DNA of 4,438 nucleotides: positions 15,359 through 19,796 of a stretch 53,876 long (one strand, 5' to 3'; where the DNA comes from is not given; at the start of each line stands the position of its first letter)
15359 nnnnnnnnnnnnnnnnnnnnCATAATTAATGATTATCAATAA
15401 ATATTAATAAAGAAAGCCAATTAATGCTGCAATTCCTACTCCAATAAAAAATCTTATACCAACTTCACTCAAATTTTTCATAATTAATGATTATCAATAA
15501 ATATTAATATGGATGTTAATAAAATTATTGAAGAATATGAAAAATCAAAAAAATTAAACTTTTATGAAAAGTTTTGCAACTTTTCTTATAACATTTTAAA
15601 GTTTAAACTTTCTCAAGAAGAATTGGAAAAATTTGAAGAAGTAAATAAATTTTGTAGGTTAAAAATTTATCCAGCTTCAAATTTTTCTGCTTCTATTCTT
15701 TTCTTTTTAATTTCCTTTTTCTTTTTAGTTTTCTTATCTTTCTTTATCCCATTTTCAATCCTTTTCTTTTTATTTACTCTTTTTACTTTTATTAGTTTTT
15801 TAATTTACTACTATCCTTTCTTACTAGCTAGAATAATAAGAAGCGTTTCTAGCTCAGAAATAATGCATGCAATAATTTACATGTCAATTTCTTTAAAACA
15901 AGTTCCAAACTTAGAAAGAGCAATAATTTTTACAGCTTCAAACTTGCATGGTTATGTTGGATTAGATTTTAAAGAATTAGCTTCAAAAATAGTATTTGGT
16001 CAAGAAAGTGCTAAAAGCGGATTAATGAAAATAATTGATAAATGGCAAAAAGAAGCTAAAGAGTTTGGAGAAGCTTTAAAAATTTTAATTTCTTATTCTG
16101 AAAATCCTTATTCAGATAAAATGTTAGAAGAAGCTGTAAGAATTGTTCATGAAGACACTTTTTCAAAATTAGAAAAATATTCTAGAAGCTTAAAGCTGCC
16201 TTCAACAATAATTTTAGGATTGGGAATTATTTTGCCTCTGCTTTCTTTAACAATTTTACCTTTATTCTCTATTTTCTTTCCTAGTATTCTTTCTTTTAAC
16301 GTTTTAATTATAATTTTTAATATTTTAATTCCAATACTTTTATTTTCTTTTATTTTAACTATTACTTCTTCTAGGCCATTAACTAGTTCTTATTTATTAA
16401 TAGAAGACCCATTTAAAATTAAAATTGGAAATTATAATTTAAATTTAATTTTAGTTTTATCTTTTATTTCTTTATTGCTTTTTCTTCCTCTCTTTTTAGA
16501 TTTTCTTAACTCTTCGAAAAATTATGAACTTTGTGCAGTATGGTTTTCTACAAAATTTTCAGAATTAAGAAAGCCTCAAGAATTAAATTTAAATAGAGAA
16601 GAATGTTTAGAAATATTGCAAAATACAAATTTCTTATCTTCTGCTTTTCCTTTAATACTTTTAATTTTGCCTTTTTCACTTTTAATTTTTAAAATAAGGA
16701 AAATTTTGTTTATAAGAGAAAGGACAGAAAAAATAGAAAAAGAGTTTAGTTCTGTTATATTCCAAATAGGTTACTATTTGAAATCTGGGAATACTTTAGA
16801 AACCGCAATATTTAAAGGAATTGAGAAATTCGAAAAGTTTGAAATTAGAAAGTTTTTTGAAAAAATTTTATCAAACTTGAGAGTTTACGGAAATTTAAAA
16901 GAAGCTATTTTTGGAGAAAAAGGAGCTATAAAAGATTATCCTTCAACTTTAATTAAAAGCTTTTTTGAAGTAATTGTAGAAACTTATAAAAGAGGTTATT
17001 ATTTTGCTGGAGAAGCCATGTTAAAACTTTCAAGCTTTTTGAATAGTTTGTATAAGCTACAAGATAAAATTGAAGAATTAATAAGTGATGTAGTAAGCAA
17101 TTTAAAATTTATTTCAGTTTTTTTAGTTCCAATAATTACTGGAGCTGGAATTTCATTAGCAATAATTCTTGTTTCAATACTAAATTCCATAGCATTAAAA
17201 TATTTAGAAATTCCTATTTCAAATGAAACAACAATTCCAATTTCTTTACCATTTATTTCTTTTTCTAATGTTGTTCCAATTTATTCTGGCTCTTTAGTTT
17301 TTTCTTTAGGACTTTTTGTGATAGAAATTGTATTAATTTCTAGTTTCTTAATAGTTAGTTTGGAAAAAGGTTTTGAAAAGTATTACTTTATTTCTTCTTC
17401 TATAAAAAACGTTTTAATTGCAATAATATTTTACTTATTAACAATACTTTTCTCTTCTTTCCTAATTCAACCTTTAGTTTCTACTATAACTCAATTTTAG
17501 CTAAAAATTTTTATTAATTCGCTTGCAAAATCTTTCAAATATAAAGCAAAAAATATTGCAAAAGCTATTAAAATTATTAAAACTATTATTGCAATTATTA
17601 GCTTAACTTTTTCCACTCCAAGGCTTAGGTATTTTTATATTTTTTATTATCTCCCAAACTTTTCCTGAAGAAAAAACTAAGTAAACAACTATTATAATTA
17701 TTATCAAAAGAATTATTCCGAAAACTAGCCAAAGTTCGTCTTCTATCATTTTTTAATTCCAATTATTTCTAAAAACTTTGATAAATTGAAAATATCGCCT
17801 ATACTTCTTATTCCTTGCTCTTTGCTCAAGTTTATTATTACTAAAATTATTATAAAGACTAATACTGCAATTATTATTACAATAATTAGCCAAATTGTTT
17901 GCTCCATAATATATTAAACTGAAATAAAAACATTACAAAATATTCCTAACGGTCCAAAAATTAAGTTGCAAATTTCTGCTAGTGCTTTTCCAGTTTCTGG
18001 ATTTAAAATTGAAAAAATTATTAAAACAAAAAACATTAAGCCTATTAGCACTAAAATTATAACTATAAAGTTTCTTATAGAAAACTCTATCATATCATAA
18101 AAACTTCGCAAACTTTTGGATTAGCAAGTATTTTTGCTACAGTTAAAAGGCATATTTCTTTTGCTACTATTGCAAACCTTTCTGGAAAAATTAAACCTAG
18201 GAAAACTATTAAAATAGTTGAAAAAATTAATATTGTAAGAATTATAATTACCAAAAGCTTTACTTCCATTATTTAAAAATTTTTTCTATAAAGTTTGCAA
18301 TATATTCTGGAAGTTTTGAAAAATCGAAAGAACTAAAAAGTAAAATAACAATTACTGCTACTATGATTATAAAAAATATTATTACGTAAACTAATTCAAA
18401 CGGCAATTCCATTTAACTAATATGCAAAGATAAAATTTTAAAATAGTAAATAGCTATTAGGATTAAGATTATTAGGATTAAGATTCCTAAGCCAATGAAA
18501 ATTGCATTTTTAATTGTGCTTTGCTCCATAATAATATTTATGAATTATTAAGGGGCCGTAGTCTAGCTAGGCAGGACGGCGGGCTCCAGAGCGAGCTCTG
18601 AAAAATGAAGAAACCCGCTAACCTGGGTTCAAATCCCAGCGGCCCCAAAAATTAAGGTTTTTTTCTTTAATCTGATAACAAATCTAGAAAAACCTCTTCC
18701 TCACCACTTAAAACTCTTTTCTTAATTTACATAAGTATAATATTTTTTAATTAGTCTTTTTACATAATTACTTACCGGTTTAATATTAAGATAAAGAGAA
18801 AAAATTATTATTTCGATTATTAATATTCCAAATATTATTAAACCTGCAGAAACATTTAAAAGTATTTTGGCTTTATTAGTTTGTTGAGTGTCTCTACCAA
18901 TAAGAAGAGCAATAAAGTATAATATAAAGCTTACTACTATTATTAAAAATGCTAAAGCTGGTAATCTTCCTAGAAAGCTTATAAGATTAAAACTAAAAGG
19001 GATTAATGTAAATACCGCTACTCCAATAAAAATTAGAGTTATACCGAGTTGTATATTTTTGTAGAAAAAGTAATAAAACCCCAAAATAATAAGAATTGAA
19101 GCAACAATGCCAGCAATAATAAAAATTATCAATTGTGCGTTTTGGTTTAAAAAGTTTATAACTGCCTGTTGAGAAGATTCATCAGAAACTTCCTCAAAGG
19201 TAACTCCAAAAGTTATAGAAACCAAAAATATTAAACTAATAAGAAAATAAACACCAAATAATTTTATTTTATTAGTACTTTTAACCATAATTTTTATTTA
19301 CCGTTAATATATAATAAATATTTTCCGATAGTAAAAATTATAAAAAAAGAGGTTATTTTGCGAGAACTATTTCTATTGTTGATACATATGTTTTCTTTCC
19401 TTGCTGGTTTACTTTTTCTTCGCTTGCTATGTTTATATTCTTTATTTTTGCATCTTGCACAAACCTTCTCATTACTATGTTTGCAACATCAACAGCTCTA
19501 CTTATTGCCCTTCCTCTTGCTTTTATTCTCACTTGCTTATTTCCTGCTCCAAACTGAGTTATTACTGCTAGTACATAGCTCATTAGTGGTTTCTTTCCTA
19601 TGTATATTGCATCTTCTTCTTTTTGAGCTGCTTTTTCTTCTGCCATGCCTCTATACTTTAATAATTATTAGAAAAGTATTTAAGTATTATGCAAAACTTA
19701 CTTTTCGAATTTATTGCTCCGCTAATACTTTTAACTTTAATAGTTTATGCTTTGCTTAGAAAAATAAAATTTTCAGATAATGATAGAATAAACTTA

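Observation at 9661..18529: Type IV filament-like surface locus built from unassignable proteins, with no ATPase or prepilin peptidase in the window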

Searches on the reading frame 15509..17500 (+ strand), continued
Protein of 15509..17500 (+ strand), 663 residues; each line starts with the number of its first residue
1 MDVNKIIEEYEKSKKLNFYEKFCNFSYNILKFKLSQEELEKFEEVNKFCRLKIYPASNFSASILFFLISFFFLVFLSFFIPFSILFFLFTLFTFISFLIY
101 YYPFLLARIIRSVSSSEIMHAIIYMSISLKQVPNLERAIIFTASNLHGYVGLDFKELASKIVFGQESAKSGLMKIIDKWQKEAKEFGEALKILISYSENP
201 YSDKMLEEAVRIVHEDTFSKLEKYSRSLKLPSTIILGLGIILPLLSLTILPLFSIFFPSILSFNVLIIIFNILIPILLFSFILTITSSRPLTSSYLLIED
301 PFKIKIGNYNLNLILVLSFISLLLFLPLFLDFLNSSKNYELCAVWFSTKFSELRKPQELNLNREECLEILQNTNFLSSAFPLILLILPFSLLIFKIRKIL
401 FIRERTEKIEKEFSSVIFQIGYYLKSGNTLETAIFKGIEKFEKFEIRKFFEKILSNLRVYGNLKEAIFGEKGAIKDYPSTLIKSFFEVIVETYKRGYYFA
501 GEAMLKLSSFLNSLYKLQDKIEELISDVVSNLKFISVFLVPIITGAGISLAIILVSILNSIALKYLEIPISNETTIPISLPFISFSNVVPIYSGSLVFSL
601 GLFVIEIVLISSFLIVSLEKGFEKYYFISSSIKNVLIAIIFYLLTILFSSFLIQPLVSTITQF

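Call 110: find_encoding_contigs(protein=P0007, flank=10000, max_places=1)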
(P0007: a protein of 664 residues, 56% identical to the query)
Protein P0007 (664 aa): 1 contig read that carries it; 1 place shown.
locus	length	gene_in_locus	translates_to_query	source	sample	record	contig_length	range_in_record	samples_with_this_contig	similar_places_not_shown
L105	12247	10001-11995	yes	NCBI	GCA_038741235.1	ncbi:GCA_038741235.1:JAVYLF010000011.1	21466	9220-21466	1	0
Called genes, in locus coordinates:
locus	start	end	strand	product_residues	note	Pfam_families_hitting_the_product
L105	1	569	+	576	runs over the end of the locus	PF00009:GTP_EFTU, PF01926:MMR_HSR1 (weak), PF11987:IF-2, PF14578:GTP_EFTU_D4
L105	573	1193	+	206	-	PF01135:PCMT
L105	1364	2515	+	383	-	PF00091:Tubulin, PF12327:FtsZ_C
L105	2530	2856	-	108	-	PF03477:ATP-cone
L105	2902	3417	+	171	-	-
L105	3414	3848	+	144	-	-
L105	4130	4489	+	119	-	-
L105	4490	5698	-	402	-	-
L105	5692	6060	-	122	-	-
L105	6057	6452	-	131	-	-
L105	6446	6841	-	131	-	-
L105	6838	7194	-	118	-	-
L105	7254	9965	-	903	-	-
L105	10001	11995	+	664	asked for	-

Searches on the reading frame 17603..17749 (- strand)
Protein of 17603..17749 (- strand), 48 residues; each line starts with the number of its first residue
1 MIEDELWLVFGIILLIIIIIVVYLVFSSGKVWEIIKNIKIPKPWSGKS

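Call 94: search_protein_families(library=pfam, max_evalue=0.1, proteins=[window:17603-17749:-])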
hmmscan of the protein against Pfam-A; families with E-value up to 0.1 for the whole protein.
window:17603-17749:- (48 aa): 3 families
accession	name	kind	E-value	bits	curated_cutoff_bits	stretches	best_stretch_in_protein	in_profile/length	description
PF15466.11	DUF4635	-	0.029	14.3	27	1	14-39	32-58/134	Domain of unknown function (DUF4635)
PF05767.17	Pox_A14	-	0.043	14.4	27.7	1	8-30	15-37/93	Poxvirus virion envelope protein A14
PF04756.19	OST3_OST6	-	0.049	13.5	27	1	14-39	183-208/294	OST3 / OST6 family, transporter family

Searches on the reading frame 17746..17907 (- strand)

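Call 94: search_protein_families(library=pfam, max_evalue=0.1, proteins=[window:17746-17907:-])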
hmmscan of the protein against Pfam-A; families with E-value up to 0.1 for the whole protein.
window:17746-17907:- (53 aa): 1 family
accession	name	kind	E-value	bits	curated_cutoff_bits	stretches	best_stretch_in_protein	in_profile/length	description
PF17424.7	DUF5411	-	0.08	13.3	30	1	1-29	1-29/134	Family of unknown function (DUF5411)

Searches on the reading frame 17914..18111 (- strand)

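Call 6: search_protein_families(library=pfam, max_evalue=1, proteins=[window:17914-18111:-])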
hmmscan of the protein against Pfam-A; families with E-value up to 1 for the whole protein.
window:17914-18111:- (65 aa): 2 families
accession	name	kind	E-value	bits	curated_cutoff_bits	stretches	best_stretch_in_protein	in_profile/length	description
PF06422.18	PDR_CDR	-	0.21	11.9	20.5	1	12-43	47-78/92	CDR ABC transporter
PF12725.13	DUF3810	-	0.26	11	28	1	2-63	14-76/311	Protein of unknown function (DUF3810)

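Call 7: search_protein_families(library=ncbifam, max_evalue=1, proteins=[window:17914-18111:-])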
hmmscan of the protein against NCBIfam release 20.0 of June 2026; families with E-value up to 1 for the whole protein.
window:17914-18111:- (65 aa): 3 families
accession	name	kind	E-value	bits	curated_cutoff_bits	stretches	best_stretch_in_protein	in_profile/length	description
NF033218.1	anchor_AmaP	equivalog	0.046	13.5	55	1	5-43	39-77/166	alkaline shock response membrane anchor protein AmaP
NF041560.1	T6SS_Burk_ExIF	subfamily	0.64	9.7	90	1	2-60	119-177/234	putative type VI secretion system effector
NF045996.1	MAG0920_fam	subfamily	0.68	9.3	43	1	4-63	53-111/232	MAG0920 family protein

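Call 94: search_protein_families(library=pfam, max_evalue=0.1, proteins=[window:17914-18093:-])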
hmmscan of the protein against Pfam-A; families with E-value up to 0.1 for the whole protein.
window:17914-18093:- (59 aa): 0 families

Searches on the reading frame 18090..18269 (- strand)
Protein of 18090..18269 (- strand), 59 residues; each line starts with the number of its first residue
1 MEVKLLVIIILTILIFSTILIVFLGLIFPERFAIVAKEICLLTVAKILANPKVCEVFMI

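Call 94: search_protein_families(library=pfam, max_evalue=0.1, proteins=[window:18090-18269:-])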
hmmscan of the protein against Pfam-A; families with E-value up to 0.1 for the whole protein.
window:18090-18269:- (59 aa): 1 family
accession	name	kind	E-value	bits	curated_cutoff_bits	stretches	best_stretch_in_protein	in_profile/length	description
PF01595.25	CNNM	-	0.069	13.3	28.4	1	9-48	86-124/181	Cyclin M transmembrane N-terminal domain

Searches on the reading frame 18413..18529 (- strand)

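Call 94: search_protein_families(library=pfam, max_evalue=0.1, proteins=[window:18413-18529:-])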
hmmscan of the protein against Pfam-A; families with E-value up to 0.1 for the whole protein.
window:18413-18529:- (38 aa): 3 families
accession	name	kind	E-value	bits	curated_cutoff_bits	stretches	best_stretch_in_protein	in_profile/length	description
PF06024.17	Orf78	-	0.0042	17.8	29.4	1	3-34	57-88/101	Orf78 (ac78)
PF25667.1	ASFV_P17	-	0.054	14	27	1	8-31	38-61/117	African swine fever virus minor capsid protein p17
PF14991.11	MLANA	-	0.063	14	27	1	5-31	21-47/117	Protein melan-A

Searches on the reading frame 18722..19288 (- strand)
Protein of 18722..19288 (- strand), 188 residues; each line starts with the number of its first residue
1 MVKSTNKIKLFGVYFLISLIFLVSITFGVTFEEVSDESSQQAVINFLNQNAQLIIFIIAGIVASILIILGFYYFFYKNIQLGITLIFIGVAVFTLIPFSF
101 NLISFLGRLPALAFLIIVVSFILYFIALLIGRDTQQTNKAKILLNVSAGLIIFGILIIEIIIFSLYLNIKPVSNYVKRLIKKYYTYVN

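Call 6: search_protein_families(library=pfam, max_evalue=1, proteins=[window:18722-19288:-])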
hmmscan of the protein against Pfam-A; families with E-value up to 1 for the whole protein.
window:18722-19288:- (188 aa): 2 families
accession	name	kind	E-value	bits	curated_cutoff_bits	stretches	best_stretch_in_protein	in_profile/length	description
PF04893.22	Yip1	-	0.86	9.9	28.6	0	13-157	24-172/173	Yip1 domain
PF08374.16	Protocadherin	-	0.89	10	26.3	0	45-69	32-56/217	Protocadherin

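Call 7: search_protein_families(library=ncbifam, max_evalue=1, proteins=[window:18722-19288:-])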
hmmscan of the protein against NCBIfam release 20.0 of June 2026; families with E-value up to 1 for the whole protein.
window:18722-19288:- (188 aa): 2 families
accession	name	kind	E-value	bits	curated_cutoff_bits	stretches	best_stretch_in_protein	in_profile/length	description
NF045951.1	MAG0110_fam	subfamily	0.023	14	98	2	81-170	24-108/237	MAG0110 family membrane protein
NF040511.1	membrane_GPGG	equivalog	0.048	13.7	33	1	58-92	4-38/47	GPGG-motif small membrane protein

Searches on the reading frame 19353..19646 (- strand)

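Call 10: search_protein_families(library=pfam, max_evalue=0.01, proteins=[window:19353-19646:-])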
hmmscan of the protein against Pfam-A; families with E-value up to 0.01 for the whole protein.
window:19353-19646:- (97 aa): 1 family
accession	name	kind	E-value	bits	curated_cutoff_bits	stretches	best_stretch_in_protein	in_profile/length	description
PF01918.27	Alba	-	1.2e-18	67.1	25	1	14-73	3-64/66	Alba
